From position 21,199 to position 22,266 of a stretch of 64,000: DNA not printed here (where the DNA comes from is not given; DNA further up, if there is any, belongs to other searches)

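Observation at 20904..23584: rdhA-like / nitroreductase / marR operon with no rdhB anchor and no Tat signal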

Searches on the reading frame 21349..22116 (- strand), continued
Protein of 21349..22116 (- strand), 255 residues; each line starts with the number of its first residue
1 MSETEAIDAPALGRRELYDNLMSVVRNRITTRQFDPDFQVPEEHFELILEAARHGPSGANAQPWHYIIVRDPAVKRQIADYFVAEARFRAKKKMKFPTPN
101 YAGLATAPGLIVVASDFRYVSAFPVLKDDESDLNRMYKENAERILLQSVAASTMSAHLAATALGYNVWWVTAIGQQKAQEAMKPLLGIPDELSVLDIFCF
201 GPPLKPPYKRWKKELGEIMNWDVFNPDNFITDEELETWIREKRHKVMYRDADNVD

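Call 23: find_encoding_contigs(protein=P0196, flank=6000, max_places=2)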
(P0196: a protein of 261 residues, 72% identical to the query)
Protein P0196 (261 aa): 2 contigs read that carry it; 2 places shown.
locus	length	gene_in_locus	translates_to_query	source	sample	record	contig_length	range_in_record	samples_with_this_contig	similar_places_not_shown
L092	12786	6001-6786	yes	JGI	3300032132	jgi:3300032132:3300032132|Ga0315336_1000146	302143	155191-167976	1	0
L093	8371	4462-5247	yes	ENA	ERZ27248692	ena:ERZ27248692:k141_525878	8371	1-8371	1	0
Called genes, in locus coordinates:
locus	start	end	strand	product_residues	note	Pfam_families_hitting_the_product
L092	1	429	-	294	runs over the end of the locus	PF13483:Lactamase_B_3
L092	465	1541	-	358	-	PF02558:ApbA, PF08546:ApbA_C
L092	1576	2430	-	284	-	PF02668:TauD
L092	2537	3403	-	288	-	PF13714:PEP_mutase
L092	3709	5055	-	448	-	PF00211:Guanylate_cyc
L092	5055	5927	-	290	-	PF03328:HpcH_HpaI, PF15617:C-C_Bond_Lyase (faint)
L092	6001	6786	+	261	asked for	PF00881:Nitroreductase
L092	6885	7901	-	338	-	PF04116:FA_hydroxylase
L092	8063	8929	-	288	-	PF01557:FAA_hydrolase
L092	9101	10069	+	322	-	PF00676:E1_dh, PF00456:Transketolase_N (weak), PF02775:TPP_enzyme_C (weak)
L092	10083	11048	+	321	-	PF02779:Transket_pyr, PF02780:Transketolase_C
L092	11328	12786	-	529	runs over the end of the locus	PF02028:BCCT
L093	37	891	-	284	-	PF02668:TauD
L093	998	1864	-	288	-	PF13714:PEP_mutase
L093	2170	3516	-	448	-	PF00211:Guanylate_cyc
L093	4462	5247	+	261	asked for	PF00881:Nitroreductase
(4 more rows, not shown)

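Call 37: find_encoding_contigs(protein=P0125, flank=8000, max_places=2)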
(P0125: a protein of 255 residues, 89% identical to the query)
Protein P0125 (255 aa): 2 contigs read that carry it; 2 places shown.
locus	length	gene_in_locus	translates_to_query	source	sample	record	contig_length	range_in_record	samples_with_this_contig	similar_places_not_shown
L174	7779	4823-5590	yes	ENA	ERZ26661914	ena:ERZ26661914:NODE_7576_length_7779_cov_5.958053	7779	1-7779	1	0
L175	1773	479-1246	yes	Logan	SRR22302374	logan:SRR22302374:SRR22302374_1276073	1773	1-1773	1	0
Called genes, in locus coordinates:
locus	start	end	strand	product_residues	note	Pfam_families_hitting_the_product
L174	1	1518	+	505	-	?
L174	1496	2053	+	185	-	PF09523:DUF2390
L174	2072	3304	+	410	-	PF11376:DUF3179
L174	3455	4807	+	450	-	PF12838:Fer4_7 (weak)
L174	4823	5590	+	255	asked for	PF00881:Nitroreductase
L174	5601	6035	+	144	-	PF22381:Staph_reg_Sar_Rot, PF12802:MarR_2, PF01047:MarR, PF13463:HTH_27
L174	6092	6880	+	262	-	PF00106:adh_short, PF01370:Epimerase (weak), PF13561:adh_short_C2, PF00106:adh_short (weak)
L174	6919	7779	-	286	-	?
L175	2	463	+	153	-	?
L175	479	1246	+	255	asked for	PF00881:Nitroreductase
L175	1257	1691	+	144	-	PF22381:Staph_reg_Sar_Rot, PF12802:MarR_2, PF01047:MarR, PF13463:HTH_27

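Call 51: predict_structure(alignment_id=A2)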
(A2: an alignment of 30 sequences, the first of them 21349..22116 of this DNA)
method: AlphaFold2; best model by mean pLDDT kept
length: 255 residues; sequences in the alignment: 30
mean_pLDDT: 82.2   pTM: 0.79
mean pLDDT of the five models: 82.2, 78.6, 78.4, 77.7, 56.6
residues with pLDDT >= 90: 99; 70-90: 108; 50-70: 35; < 50: 13
segments of 3 or more residues with pLDDT < 50: 1-3, 245-251, 253-255
pLDDT, mean of each block of 10 residues (from residue 1): 55 73 69 89 97 83 92 94 84 63 90 93 73 86 91 92 87 88 96 93 77 81 88 87 54 46
secondary structure, 60 per line:
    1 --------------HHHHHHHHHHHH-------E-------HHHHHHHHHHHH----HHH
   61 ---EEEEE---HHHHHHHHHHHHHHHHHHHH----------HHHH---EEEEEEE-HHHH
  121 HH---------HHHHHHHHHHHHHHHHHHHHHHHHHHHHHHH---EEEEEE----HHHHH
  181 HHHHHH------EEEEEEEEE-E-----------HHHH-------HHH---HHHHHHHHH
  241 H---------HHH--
elements in order: H15-26 H42-53 E64-68 H72-91 H102-105 E109-115 H117-122 H132-162 E166-171 H176-186 E193-201 H215-218 H232-241

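Call 55: fold_search(model_id=the predicted structure, library=pdb)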
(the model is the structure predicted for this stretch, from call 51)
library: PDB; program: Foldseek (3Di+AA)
matches with E <= 10: 332; with E <= 0.001: 196
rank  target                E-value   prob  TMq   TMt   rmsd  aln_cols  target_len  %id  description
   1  4dn2_A                9.2e-13  1.00  0.54  0.70   4.9       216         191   26  CRYSTAL STRUCTURE OF putative Nitroreductase from Geobacter metallireducens GS-15 (released 2012-02-22)
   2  4dn2_B                1.7e-12  1.00  0.54  0.71   4.9       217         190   26  CRYSTAL STRUCTURE OF putative Nitroreductase from Geobacter metallireducens GS-15 (released 2012-02-22)
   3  1f5v_A                3.6e-12  1.00  0.57  0.61   5.8       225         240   18  STRUCTURE AND SITE-DIRECTED MUTAGENESIS OF A FLAVOPROTEIN FROM ESCHERICHIA COLI THAT REDUCES NITROCOMPOUNDS. ALTERATIO (released 2001-02-14)
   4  7ldq                  8.4e-12  1.00  0.59  0.67   5.5       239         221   16  Crystal structure of putative NAD(P)H-flavin oxidoreductase from Haemophilus influenzae R2846 (released 2021-01-27)
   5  2isj_A                9.4e-12  1.00  0.61  0.71   5.1       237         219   23  BluB bound to oxidized FMN (released 2007-03-27)
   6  7z0w_A                1.0e-11  1.00  0.60  0.64   6.2       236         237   19  E. coli NfsA bound to NADP+ (released 2022-07-20)
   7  8qyg_B                1.1e-11  1.00  0.61  0.68   5.7       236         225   15  Crystal structure of Nitroreductase from Bacillus tequilensis (released 2024-05-08)
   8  5uu6_A                1.4e-11  1.00  0.61  0.66   5.0       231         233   16  The crystal structure of nitroreductase A from Vibrio parahaemolyticus RIMD 2210633 (released 2017-03-01)
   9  5uu6_C                1.4e-11  1.00  0.58  0.62   5.6       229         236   17  The crystal structure of nitroreductase A from Vibrio parahaemolyticus RIMD 2210633 (released 2017-03-01)
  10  7z0w_G                1.4e-11  1.00  0.61  0.66   5.8       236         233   18  E. coli NfsA bound to NADP+ (released 2022-07-20)
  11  7rzp_A                1.5e-11  1.00  0.59  0.67   6.3       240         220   17  Crystal structure of putative NAD(P)H-flavin oxidoreductase from Haemophilus influenzae R2866 (released 2021-09-29)
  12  7z0w_E                1.8e-11  1.00  0.59  0.64   6.0       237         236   18  E. coli NfsA bound to NADP+ (released 2022-07-20)
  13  1nox                  1.8e-11  1.00  0.55  0.69   6.3       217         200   20  NADH OXIDASE FROM THERMUS THERMOPHILUS (released 1997-03-12)
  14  9gjy_F                1.9e-11  1.00  0.61  0.66   4.9       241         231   17  Bacillus licheniformis nitroreductase (released 2025-09-03)
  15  5hei_A                1.9e-11  1.00  0.58  0.60   6.9       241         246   16  Structure of B. megaterium NfrA2 (released 2016-04-06)
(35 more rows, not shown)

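Call 78: find_encoding_contigs(protein=P0148, flank=5000, max_places=2)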
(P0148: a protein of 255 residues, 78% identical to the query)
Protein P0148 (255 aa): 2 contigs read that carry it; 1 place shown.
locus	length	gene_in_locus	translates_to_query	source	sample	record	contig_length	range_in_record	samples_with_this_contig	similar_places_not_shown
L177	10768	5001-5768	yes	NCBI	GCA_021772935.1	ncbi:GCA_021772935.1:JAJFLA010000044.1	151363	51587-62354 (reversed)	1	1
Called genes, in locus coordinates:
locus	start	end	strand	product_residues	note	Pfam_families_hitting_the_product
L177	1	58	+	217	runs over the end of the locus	PF00440:TetR_N, PF14246:TetR_C_7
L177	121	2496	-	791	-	PF07715:Plug, PF00593:TonB_dep_Rec_b-barrel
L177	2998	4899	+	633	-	PF02776:TPP_enzyme_N, PF00205:TPP_enzyme_M, PF02775:TPP_enzyme_C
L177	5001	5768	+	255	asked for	PF00881:Nitroreductase, PF14512:TM1586_NiRdase (faint)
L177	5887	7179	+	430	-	PF00501:AMP-binding, PF14535:AMP-binding_C_2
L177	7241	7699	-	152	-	PF13279:4HBT_2, PF03061:4HBT (weak)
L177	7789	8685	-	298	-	PF03446:NAD_binding_2 (weak), PF09130:DUF1932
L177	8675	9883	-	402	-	PF07219:HemY_N, PF07719:TPR_2 (faint), PF13428:TPR_14 (faint), PF13432:TPR_16 (faint)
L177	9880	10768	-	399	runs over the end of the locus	PF04375:HemX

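Call 79: find_encoding_contigs(protein=P0233, flank=5000, max_places=2)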
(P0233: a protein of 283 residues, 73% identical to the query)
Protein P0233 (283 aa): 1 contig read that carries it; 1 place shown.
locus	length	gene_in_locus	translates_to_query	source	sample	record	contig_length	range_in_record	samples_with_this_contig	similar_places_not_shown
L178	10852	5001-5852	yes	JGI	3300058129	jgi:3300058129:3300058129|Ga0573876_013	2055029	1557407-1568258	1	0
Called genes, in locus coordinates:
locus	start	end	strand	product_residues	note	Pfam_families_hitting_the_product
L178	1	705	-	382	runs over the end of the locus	PF01266:DAO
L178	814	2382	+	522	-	PF06253:MTTB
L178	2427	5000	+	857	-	PF01266:DAO, PF16350:FAO_M, PF01571:GCV_T, PF08669:GCV_T_C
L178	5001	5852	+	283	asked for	PF00881:Nitroreductase, PF14512:TM1586_NiRdase (faint)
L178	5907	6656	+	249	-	PF01936:NYN, PF12872:OST-HTH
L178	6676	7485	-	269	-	PF12974:Phosphonate-bd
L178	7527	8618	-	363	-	PF00487:FA_desaturase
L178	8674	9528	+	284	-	PF01381:HTH_3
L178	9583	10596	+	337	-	PF02574:S-methyl_trans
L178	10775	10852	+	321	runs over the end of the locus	PF04960:Glutaminase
